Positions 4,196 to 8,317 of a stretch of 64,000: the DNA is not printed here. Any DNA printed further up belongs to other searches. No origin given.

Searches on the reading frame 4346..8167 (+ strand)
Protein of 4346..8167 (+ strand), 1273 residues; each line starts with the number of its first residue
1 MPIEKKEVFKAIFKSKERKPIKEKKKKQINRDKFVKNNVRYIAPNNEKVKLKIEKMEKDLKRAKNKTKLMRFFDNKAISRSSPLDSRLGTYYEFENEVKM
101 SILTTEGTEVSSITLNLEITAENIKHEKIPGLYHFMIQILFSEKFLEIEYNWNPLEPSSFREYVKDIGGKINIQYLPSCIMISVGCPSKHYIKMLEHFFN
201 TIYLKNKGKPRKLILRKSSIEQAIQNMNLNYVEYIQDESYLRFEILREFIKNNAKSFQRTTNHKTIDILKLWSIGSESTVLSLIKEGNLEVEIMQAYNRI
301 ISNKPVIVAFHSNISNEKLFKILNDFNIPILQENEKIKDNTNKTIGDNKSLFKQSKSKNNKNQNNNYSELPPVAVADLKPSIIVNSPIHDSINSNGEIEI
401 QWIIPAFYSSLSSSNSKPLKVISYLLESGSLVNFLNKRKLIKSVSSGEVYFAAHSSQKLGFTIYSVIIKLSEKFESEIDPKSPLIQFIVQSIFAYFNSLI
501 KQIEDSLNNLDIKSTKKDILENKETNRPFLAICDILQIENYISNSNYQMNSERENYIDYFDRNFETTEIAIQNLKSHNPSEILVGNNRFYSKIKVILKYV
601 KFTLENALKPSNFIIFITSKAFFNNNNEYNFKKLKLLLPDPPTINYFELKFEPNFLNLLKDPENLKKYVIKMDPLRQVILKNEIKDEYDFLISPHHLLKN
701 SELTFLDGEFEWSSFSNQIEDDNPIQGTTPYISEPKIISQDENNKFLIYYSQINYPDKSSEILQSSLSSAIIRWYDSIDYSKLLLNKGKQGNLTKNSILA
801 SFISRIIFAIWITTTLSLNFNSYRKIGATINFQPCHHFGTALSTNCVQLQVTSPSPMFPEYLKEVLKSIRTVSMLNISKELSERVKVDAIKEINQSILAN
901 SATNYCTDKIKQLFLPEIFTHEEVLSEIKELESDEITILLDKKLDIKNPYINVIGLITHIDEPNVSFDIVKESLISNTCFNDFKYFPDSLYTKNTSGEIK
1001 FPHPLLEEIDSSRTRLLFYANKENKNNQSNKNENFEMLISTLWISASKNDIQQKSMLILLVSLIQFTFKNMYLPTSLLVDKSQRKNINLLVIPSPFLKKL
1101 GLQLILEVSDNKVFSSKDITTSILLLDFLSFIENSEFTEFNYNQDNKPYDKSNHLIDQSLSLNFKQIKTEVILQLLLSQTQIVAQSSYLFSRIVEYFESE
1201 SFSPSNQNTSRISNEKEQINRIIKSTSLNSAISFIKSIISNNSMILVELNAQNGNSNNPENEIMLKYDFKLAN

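Call 75: search_protein_families(library=pfam, proteins=[window:4346-8167:+], max_evalue=0.001)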
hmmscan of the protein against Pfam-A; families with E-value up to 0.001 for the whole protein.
window:4346-8167:+ (1273 aa): 1 family
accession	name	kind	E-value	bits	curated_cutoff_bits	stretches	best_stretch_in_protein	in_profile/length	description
PF05193.26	Peptidase_M16_C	-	0.00024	21.5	23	0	353-472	48-147/181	Peptidase M16 inactive domain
